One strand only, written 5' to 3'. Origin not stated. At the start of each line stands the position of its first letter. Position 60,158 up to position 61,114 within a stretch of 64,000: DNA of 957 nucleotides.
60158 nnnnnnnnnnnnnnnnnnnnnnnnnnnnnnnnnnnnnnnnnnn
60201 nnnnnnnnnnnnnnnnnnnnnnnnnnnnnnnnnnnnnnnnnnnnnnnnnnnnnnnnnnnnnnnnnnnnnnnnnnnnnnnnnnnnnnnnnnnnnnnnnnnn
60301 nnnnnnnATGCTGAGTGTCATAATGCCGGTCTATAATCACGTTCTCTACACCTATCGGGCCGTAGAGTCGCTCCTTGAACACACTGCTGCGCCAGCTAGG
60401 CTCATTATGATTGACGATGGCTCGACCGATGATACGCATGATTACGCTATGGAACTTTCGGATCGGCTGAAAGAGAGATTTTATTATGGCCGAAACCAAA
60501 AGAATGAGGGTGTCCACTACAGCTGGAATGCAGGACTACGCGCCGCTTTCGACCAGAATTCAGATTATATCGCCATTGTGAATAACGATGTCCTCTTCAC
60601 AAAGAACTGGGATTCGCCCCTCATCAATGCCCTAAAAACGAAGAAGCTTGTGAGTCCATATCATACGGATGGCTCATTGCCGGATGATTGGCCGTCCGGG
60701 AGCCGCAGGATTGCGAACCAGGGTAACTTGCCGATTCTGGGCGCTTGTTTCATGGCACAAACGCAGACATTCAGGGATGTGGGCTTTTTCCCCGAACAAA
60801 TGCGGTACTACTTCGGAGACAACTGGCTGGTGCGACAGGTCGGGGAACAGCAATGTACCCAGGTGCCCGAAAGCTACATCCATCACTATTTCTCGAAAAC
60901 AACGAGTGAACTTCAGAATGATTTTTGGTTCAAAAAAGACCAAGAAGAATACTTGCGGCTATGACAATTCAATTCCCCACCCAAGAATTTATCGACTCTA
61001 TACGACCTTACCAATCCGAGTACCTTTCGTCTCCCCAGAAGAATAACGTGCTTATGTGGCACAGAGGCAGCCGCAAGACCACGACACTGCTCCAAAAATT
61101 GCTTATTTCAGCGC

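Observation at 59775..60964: Two translationally coupled GT2 glycosyltransferase genes wedged between terS and terL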

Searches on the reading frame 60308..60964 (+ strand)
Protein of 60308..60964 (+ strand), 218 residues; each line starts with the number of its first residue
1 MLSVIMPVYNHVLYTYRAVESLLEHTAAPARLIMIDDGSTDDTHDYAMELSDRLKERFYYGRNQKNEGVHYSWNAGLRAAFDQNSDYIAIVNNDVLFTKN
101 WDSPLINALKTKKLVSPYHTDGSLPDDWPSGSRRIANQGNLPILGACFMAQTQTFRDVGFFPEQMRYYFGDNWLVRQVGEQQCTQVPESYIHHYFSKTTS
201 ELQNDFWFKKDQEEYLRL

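Call 3: search_protein_families(library=pfam, proteins=[window:60308-60964:+], max_evalue=0.01)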
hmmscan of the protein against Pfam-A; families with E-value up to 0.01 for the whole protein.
window:60308-60964:+ (218 aa): 2 families
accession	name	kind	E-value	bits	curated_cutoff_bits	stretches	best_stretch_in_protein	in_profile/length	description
PF00535.33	Glycos_transf_2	-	1.1e-22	81.2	23.3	1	3-148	1-132/168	Glycosyl transferase family 2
PF10111.15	Glyco_tranf_2_2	-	0.0047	16.9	27.3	1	3-99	1-96/276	Glycosyltransferase like family 2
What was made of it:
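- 60308..60964 (+): GT-B: a soluble 218-aa GT2 glycosyltransferase with a GT-A fold, from a small family. It is related to the C-terminal domain of Keelan gp122. PF00535 81.2 bits (call 3).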

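Call 4: search_protein_families(library=phrogs, proteins=[window:60308-60964:+], max_evalue=0.01)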
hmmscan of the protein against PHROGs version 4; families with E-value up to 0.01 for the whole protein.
window:60308-60964:+ (218 aa): 5 families
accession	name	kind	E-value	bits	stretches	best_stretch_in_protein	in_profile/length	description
phrog_841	-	moron, auxiliary metabolic gene and host takeover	1.6e-06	28.8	1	2-95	4-97/309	GtrB-like O-antigen conversion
phrog_2456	-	moron, auxiliary metabolic gene and host takeover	2.6e-05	24.9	1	17-169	20-162/239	glycosyltransferase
phrog_13126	-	moron, auxiliary metabolic gene and host takeover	0.00048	20.5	1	9-111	6-102/394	beta-1,4-glycosyltransferase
phrog_1579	-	moron, auxiliary metabolic gene and host takeover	0.0048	17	1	17-108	37-115/482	glycosyltransferase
phrog_22739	-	moron, auxiliary metabolic gene and host takeover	0.0054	16.8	1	2-97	4-97/327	GtrB-like O-antigen conversion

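Call 11: search_dna_similar(query=window:60308-60964:+, collection=phages, mode=protein, max_rows=30)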
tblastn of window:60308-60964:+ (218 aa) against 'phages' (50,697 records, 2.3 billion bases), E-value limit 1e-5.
Records with a match: 6; places in all: 6; records where one place covers at least 80% of the query: 1.
Best place of each record, by identity: <60% 6.
By first word of the organism name: Bacteriophage 4; Enterococcus 1; Listeria 1.
By host as written in the record: - 5; Listeria monocytogenes 1.
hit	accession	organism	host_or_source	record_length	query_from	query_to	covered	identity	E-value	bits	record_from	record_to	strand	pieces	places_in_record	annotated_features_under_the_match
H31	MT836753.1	Bacteriophage sp.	human fecal samples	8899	2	193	88%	23.4%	2e-9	62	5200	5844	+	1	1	record has no annotation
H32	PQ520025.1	Enterococcus phage IME_EF3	-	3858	1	115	53%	33.9%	2e-11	69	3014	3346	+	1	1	record has no annotation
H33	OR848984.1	Listeria phage LM 4-14-1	Listeria monocytogenes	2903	1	101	46%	33.7%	1e-6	54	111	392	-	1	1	record has no annotation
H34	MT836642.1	Bacteriophage sp.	human fecal samples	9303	2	94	43%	36.1%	1e-6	54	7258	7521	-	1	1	record has no annotation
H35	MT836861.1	Bacteriophage sp.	human fecal samples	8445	1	97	44%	34.0%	3e-6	53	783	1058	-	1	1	record has no annotation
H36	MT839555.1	Bacteriophage sp.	human fecal samples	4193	1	80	37%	36.3%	2e-6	53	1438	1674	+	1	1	record has no annotation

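Call 26: find_homologous_proteins(query=window:60308-60964:+)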
Query window:60308-60964:+ (218 aa): 70 proteins with E <= 0.001 among 370 candidates.
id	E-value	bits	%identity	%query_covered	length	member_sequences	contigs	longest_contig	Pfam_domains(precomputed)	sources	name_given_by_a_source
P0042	1.3e-137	474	92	100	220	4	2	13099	PF00535.33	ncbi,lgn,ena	-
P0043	4.1e-123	427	84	98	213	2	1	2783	PF00535.33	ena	-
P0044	3.1e-119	414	79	100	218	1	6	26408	PF00535.33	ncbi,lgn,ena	-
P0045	9.3e-113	393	77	98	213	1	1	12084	PF00535.33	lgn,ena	-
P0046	4.0e-96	339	64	100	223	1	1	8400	PF00535.33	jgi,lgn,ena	-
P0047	9.7e-82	292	66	85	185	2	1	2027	PF00535.33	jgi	jgi:GT2 family glycosyltransferase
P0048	3.1e-73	264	53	100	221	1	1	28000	PF10111.15,PF00535.33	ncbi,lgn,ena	-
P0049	1.9e-58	216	43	100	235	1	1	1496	PF00535.33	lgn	-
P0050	1.2e-43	167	44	94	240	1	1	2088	PF10111.15,PF00535.33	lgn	-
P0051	2.6e-43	166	45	81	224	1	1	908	PF00535.33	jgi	jgi:GT2 family glycosyltransferase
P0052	5.4e-42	162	40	92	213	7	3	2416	PF00535.33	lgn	-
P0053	6.4e-33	132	37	86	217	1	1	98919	PF00535.33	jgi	jgi:glycosyltransferase involved in cell wall biosynthesis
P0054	1.1e-8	53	29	94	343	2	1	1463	PF10111.15,PF13641.13,PF00535.33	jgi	jgi:glycosyltransferase involved in cell wall biosynthesis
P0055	1.2e-8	53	37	51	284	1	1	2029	PF10111.15,PF13641.13,PF00535.33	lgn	-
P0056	6.6e-8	50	41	48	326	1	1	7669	PF10111.15,PF13641.13,PF00535.33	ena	-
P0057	1.9e-7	49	36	49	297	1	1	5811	PF10111.15,PF13641.13,PF00535.33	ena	-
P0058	2.7e-7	48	46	43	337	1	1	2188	PF10111.15,PF13641.13,PF00535.33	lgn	-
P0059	3.4e-7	48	41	43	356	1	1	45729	PF10111.15,PF13641.13,PF00535.33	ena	-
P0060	3.4e-7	48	43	43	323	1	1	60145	PF10111.15,PF13641.13,PF00535.33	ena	-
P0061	4.9e-7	48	43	44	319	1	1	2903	PF10111.15,PF13641.13,PF00535.33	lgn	-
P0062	4.4e-6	44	32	70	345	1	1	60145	PF10111.15,PF13641.13,PF00535.33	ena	-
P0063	5.1e-6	44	43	43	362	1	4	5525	PF10111.15,PF13641.13,PF00535.33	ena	-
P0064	5.3e-6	44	33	48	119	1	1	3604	PF10111.15,PF13641.13,PF00535.33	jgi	jgi:glycosyltransferase involved in cell wall biosynthesis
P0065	6.1e-6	44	27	88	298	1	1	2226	PF10111.15,PF13641.13,PF00535.33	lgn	-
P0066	6.4e-6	44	34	51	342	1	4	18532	PF10111.15,PF13506.14,PF13641.13,PF00535.33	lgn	-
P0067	8.2e-6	44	30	81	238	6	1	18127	PF10111.15,PF13641.13,PF00535.33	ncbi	-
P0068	8.5e-6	43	40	43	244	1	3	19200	PF10111.15,PF13641.13,PF00535.33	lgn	-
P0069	1.2e-5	43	34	53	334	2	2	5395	PF10111.15,PF13641.13,PF00535.33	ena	-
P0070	1.3e-5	43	43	43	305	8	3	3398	PF10111.15,PF13506.14,PF13641.13,PF00535.33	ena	-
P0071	1.4e-5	43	42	44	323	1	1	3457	PF10111.15,PF13641.13,PF00535.33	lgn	-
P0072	1.8e-5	42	37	43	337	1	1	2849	PF10111.15,PF13641.13,PF00535.33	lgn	-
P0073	2.3e-5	42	51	19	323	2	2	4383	PF10111.15,PF13641.13,PF00535.33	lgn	-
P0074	2.3e-5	42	43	43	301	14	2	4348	PF10111.15,PF13641.13,PF00535.33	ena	-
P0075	3.1e-5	42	38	43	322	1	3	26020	PF10111.15,PF13641.13,PF00535.33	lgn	-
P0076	4.0e-5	41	40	37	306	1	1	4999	PF10111.15,PF13641.13,PF00535.33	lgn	-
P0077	4.4e-5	41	38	43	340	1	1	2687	PF10111.15,PF13641.13,PF00535.33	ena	-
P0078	4.6e-5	41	40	43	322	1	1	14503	PF10111.15,PF13641.13,PF00535.33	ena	-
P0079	4.8e-5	41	41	43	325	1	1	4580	PF10111.15,PF13641.13,PF00535.33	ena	-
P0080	5.0e-5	41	41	43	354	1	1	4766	PF10111.15,PF13506.14,PF13641.13,PF00535.33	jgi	jgi:glycosyltransferase involved in cell wall biosynthesis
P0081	5.1e-5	41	35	44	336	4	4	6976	PF13632.13,PF10111.15,PF13641.13,PF00535.33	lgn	-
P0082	7.4e-5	40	36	45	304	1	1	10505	PF10111.15,PF13641.13,PF00535.33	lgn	-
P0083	7.9e-5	40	28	81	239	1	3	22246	PF10111.15,PF13641.13,PF00535.33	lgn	-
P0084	1.0e-4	40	37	50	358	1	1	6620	PF10111.15,PF13641.13,PF00535.33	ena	-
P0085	1.0e-4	40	32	63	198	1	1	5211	PF04167.19,PF10111.15,PF13641.13,PF00535.33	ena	-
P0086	1.1e-4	40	41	43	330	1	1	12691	PF10111.15,PF13641.13,PF00535.33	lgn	-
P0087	1.2e-4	40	51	19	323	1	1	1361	PF10111.15,PF13641.13,PF00535.33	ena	-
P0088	1.3e-4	40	49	20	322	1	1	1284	PF10111.15,PF13641.13,PF00535.33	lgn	-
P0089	1.4e-4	40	39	43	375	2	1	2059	PF10111.15,PF13641.13,PF00535.33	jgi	-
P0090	1.5e-4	39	35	52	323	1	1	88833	PF10111.15,PF13641.13,PF00535.33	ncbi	-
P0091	1.6e-4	39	37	43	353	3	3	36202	PF10111.15,PF13641.13,PF00535.33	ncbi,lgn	-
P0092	1.9e-4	39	42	43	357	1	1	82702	PF10111.15,PF13641.13,PF00535.33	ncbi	ncbi:MAG: glycosyltransferase family 2 protein [Armatimonadota bacterium]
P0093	2.0e-4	39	39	46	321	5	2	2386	PF10111.15,PF13641.13,PF00535.33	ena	-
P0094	2.3e-4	39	28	81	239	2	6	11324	PF10111.15,PF13641.13,PF00535.33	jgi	jgi:glycosyltransferase involved in cell wall biosynthesis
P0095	2.7e-4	39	36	43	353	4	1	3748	PF10111.15,PF13641.13,PF00535.33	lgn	-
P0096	3.3e-4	38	51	19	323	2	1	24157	PF10111.15,PF13641.13,PF00535.33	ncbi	-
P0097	3.7e-4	38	38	43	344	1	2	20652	PF10111.15,PF13641.13,PF00535.33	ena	-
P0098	4.0e-4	38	37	44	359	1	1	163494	PF10111.15,PF13641.13,PF00535.33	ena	-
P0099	4.6e-4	38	39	43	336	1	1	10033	PF10111.15,PF13641.13,PF00535.33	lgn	-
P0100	4.8e-4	38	41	43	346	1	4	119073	PF10111.15,PF13641.13,PF00535.33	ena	-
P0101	5.0e-4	38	51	19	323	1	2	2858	PF10111.15,PF13641.13,PF00535.33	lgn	-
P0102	5.3e-4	38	34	43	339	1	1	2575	PF10111.15,PF13641.13,PF00535.33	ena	-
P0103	5.3e-4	38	39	43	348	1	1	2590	PF10111.15,PF13641.13,PF00535.33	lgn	-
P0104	5.5e-4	38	38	43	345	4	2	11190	PF10111.15,PF13641.13,PF00535.33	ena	-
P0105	6.3e-4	37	41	40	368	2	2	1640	PF10111.15,PF13641.13,PF00535.33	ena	-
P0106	6.5e-4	37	37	43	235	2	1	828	PF10111.15,PF13641.13,PF00535.33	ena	-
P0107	6.7e-4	37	31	68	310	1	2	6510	PF10111.15,PF13641.13,PF00535.33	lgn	-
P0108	7.3e-4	37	37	45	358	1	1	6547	PF10111.15,PF13641.13,PF00535.33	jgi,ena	-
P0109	8.2e-4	37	36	64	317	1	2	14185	PF10111.15,PF13641.13,PF00535.33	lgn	-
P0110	9.1e-4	37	29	75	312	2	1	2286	PF10111.15,PF13641.13,PF00535.33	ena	-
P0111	9.5e-4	37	32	53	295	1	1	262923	PF10111.15,PF13506.14,PF13641.13,PF00535.33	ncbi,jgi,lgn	ncbi:MAG: glycosyltransferase [Opitutaceae bacterium]|jgi:GT2 family glycosyltransferase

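Call 27: find_encoding_contigs(protein=P0053, flank=8000, max_places=2)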
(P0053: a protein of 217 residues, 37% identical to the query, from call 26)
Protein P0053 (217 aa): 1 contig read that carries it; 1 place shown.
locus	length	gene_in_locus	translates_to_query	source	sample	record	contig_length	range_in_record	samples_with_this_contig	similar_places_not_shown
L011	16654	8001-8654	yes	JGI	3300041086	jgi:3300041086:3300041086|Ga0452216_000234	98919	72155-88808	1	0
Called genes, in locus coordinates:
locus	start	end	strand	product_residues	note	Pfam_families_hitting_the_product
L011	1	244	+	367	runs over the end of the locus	-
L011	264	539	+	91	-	-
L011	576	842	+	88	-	-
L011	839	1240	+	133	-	-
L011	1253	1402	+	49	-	-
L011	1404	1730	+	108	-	-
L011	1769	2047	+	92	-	-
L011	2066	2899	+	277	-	-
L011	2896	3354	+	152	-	PF00908:dTDP_sugar_isom, PF05523:FdtA (weak), PF14667:Polysacc_synt_C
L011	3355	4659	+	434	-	PF00772:DnaB, PF03796:DnaB_C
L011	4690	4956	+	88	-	-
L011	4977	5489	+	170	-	PF02075:RuvC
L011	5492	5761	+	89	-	-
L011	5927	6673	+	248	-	-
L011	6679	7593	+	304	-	PF01370:Epimerase, PF04321:RmlD_sub_bind, PF02719:Polysacc_synt_2 (weak), PF16363:GDP_Man_Dehyd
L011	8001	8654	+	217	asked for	PF00535:Glycos_transf_2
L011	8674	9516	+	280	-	PF13641:Glyco_tranf_2_3 (weak), PF00535:Glycos_transf_2, PF13712:Glyco_tranf_2_5 (faint)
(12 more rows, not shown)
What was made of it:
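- A distant GT-B homologue lies among nucleotide-sugar genes, ClpP and terL in a 99-kb phage (call 27).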

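Call 28: find_encoding_contigs(protein=P0046, flank=8000, max_places=2)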
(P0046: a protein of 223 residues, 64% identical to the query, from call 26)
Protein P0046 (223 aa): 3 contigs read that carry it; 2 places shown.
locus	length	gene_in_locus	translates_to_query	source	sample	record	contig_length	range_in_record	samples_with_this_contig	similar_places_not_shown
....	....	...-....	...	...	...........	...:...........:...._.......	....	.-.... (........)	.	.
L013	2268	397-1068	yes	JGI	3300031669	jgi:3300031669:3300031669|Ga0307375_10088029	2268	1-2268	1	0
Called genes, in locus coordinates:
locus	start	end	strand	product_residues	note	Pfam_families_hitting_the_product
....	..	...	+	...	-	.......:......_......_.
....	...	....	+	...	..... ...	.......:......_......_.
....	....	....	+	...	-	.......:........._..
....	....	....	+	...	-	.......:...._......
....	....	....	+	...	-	-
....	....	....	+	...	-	-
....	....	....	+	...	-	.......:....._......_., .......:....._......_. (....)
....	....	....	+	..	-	-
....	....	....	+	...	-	-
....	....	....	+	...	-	-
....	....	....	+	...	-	?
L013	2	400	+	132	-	?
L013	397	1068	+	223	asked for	PF00535:Glycos_transf_2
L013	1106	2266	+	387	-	?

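Call 29: find_encoding_contigs(protein=P0044, flank=10000, max_places=3)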
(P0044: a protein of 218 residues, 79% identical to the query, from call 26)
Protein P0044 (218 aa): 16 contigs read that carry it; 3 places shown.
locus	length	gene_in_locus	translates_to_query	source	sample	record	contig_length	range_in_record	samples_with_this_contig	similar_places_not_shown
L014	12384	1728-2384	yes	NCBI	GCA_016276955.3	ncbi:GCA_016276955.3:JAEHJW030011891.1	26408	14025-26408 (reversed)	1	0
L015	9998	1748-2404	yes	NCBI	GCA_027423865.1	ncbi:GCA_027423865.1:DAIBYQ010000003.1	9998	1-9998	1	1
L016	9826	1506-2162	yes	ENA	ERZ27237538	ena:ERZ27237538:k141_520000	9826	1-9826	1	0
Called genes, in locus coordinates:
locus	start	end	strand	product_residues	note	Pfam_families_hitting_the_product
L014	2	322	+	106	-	?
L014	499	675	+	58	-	-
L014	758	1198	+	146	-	-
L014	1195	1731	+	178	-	PF00535:Glycos_transf_2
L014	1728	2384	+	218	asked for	PF00535:Glycos_transf_2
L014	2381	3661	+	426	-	PF17289:Terminase_6C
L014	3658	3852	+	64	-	PF10122:Zn_ribbon_Com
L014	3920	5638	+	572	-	PF23899:SU10_portal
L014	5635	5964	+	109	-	-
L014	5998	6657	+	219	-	-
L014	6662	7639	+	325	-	PF13252:Phage_capsid_3 (weak), PF25209:Phage_capsid_4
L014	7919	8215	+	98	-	-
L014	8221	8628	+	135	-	-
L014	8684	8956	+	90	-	-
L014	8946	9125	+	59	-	-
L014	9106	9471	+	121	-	PF23140:Gp80 (weak)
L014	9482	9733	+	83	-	-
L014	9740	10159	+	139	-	-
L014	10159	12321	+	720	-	PF13385:Laminin_G_3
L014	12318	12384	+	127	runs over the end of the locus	PF24146:K1-lyase_C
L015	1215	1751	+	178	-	PF00535:Glycos_transf_2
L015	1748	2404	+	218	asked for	PF00535:Glycos_transf_2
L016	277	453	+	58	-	-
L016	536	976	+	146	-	-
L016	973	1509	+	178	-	PF00535:Glycos_transf_2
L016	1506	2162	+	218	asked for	PF00535:Glycos_transf_2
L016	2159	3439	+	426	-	PF17289:Terminase_6C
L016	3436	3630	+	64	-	PF10122:Zn_ribbon_Com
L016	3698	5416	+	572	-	PF23899:SU10_portal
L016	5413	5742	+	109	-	-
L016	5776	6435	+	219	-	-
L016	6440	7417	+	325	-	PF13252:Phage_capsid_3 (weak), PF25209:Phage_capsid_4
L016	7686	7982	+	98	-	-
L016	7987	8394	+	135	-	-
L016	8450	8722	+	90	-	-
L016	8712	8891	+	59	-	-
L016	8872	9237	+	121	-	PF23140:Gp80 (weak)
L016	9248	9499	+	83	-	-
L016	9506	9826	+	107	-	?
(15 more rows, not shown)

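Call 43: search_solved_structures(query=A2, max_evalue=0.01)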
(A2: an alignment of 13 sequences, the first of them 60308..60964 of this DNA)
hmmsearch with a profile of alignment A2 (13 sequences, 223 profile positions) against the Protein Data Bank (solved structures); distinct sequences matched with E-value up to 0.01: 40.
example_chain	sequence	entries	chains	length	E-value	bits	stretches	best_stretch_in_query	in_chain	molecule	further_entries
2z87_A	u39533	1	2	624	7.8e-21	77.5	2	2-122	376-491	Chondroitin synthase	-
2z86_A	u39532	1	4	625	7.9e-21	77.5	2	2-122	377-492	Chondroitin synthase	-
5hea_A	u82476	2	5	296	7.7e-13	51.4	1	2-94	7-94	Putative glycosyltransferase (GalT1)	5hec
6p61_A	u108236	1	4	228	2.9e-11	46.2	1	2-165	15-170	Glycosyltransferase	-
3bcv_A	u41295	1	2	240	3.2e-11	46.1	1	2-94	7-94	Putative glycosyltransferase protein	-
6h1j_A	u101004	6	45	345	3e-08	36.3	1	2-94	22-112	Probable ss-1,3-N-acetylglucosaminyltransferase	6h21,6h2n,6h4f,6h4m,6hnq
3l7i_A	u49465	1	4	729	5.8e-08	35.4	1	2-80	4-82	Teichoic acid biosynthesis protein F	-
3l7m_A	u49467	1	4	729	5.8e-08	35.4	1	2-80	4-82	Teichoic acid biosynthesis protein F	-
3l7j_A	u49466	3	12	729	6.6e-08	35.2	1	2-80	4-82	Teichoic acid biosynthesis protein F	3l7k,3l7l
8vh7_A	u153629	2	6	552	1.5e-07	34.1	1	2-111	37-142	Heparosan synthase B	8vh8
5tze_C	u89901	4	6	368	1.6e-07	34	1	2-94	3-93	Glycosyl transferase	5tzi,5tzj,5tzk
8viw_A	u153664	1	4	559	1.7e-07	33.9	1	2-99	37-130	Heparosan synthase B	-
1h7l_A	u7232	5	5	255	2.4e-07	33.4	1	2-113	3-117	SPORE COAT POLYSACCHARIDE BIOSYNTHESIS PROTEIN SPSA | PROTEIN (SPORE COAT POLYSACCHARIDE BIOSYNTHESIS PROTEIN SPSA)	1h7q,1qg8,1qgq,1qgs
5tz8_A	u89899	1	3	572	2.8e-07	33.2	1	2-94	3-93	Glycosyl transferase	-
9omj_A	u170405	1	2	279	2.9e-07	33.1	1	2-201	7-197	Glycosyltransferase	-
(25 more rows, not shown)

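Call 51: predict_structure(alignment_id=A2)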
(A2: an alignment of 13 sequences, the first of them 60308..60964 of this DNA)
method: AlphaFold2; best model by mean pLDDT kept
length: 218 residues; sequences in the alignment: 13
mean_pLDDT: 94.2   pTM: 0.92
mean pLDDT of the five models: 94.2, 91.7, 90.2, 88.6, 87.0
residues with pLDDT >= 90: 192; 70-90: 21; 50-70: 5; < 50: 0
segments of 3 or more residues with pLDDT < 50: none
pLDDT, mean of each block of 10 residues (from residue 1): 96 96 98 96 97 97 93 98 96 97 98 98 93 86 95 98 93 96 97 82 78 94
secondary structure, 60 per line:
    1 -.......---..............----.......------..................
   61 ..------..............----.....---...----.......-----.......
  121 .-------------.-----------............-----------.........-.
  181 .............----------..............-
elements in order: E2-8 H12-25 E30-36 H43-57 E58-62 H69-82 E87-91 E95-97 H102-108 E114-121 E147-151 H152-158 H170-178 E183-193 H204-217
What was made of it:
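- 60308..60964 (+): AlphaFold pLDDT is 94.2 (call 51).
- Checked: AlphaFold places strand 1 at residues 2-8 (call 51).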

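Call 57: fold_search(model_id=the predicted structure, library=pdb)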
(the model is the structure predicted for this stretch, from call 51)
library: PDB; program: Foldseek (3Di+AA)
matches with E <= 10: 1415; with E <= 0.001: 701
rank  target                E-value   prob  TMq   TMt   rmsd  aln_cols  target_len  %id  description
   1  9omn_B                1.6e-13  1.00  0.73  0.60   4.3       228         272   17  WrtF fucosyltransferase - GDP-2-deoxy-2-fluoro-beta-L-fucose (released 2025-10-29)
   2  9omh_A                5.6e-13  1.00  0.73  0.60   4.3       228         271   17  WrtF fucosyltransferase - Apo (released 2025-10-29)
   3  8ujf_A                9.9e-13  1.00  0.69  0.31   7.1       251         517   21  X-ray crystal structure of Toxoplasma gondii GalNAc-T3 in complex with UDP-GalNAc, Mn2+, and Muc5AC-3,13 (released 2024-05-15)
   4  9omm_A                1.1e-12  1.00  0.73  0.63   4.2       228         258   16  WrtF fucosyltransferase - tetrasaccharide product (released 2025-10-29)
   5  9omh_D                1.1e-12  1.00  0.72  0.60   4.2       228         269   16  WrtF fucosyltransferase - Apo (released 2025-10-29)
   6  9omj_B                1.1e-12  1.00  0.72  0.62   6.3       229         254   17  WrtF fucosyltransferase - GDP-beta-L-fucose (released 2025-10-29)
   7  9omm_B                1.1e-12  1.00  0.73  0.60   4.3       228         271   16  WrtF fucosyltransferase - tetrasaccharide product (released 2025-10-29)
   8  6p61_C                1.4e-12  1.00  0.67  0.76   3.5       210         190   22  Structure of a Glycosyltransferase from Leptospira borgpetersenii serovar Hardjo-bovis (strain JB197) (released 2019-07-10)
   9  9omk_B                1.4e-12  1.00  0.73  0.63   4.2       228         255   17  WrtF fucosyltransferase - trisaccharide acceptor (released 2025-10-29)
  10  9omi_A                1.4e-12  1.00  0.71  0.59   6.4       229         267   17  WrtF fucosyltransferase - GDP (released 2025-10-29)
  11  8vh8_D                1.4e-12  1.00  0.67  0.30   6.7       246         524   17  Crystal structure of heparosan synthase 2 from Pasteurella multocida at 2.85 A (released 2024-09-04)
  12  8vh8_A                1.4e-12  1.00  0.66  0.29   7.0       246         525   17  Crystal structure of heparosan synthase 2 from Pasteurella multocida at 2.85 A (released 2024-09-04)
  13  9omj_A                1.9e-12  1.00  0.71  0.59   6.4       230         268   17  WrtF fucosyltransferase - GDP-beta-L-fucose (released 2025-10-29)
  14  9omi_B                2.0e-12  1.00  0.71  0.61   6.4       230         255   16  WrtF fucosyltransferase - GDP (released 2025-10-29)
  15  9oml_B                2.3e-12  1.00  0.73  0.60   4.3       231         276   17  WrtF fucosyltransferase - acetylated trisaccharide acceptor (released 2025-10-29)
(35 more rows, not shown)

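Call 84: search_protein_families(library=ncbifam, proteins=[window:60308-60964:+], max_evalue=0.01)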
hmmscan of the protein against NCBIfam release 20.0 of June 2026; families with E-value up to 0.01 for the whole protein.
window:60308-60964:+ (218 aa): 14 families
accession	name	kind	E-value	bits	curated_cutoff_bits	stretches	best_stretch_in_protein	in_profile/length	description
NF007482.0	PRK10073.1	equivalog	3.3e-11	42.8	423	1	2-105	8-106/334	glycosyltransferase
NF053739.1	GlytfEpsEBac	equivalog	1.8e-09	37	450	1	2-94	3-92/265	glycosyltransferase EpsE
NF047683.1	TeichurnBiosyTuaG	equivalog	1.5e-08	34.6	400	1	2-100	8-102/252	teichuronic acid biosynthesis protein TuaG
TIGR03937.1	PgaC_IcaA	equivalog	7.4e-08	31.7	422.3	1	2-112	47-153/407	poly-beta-1,6-N-acetyl-D-glucosamine synthase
TIGR03965.1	mycofact_glyco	equivalog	9.7e-07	28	280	1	3-112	77-182/467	mycofactocin biosynthesis glycosyltransferase MftF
NF041875.1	EPS_EpsD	equivalog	1.2e-06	28.2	370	1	2-96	1-91/325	exopolysaccharide biosynthesis glycosyltransferase EpsD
NF041394.1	GtaseAglG_Halo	equivalog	1.6e-06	27.7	440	1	3-116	4-114/304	glucosyl-dolichyl phosphate glucuronosyltransferase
NF050050.1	ProtGlycPglI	equivalog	2.2e-06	27.3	500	1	2-105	4-104/306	GalNAc(5)-diNAcBac-PP-undecaprenol beta-1,3-glucosyltransferase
NF007453.0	PRK10018.1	equivalog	2e-05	24.4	382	1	2-104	8-106/280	colanic acid biosynthesis glycosyltransferase WcaA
TIGR04283.1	glyco_like_mftF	equivalog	3.7e-05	23.4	182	1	2-118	1-107/221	TIGR04283 family arsenosugar biosynthesis glycosyltransferase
TIGR04017.1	WcaA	equivalog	4.7e-05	23.1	495.75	1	2-103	7-104/279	colanic acid biosynthesis glycosyltransferase WcaA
TIGR04009.1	wcaE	equivalog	0.0011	18.3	369.2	1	3-99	7-97/248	colanic acid biosynthesis glycosyltransferase WcaE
TIGR03469.1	HpnB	hypoth_equivalog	0.0044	16.1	379.25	1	3-100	47-151/386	hopene-associated glycosyltransferase HpnB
NF047588.1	GlcsyltransPgfSStrep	equivalog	0.0057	15.9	500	1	2-80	3-84/308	glycosyltransferase PgfS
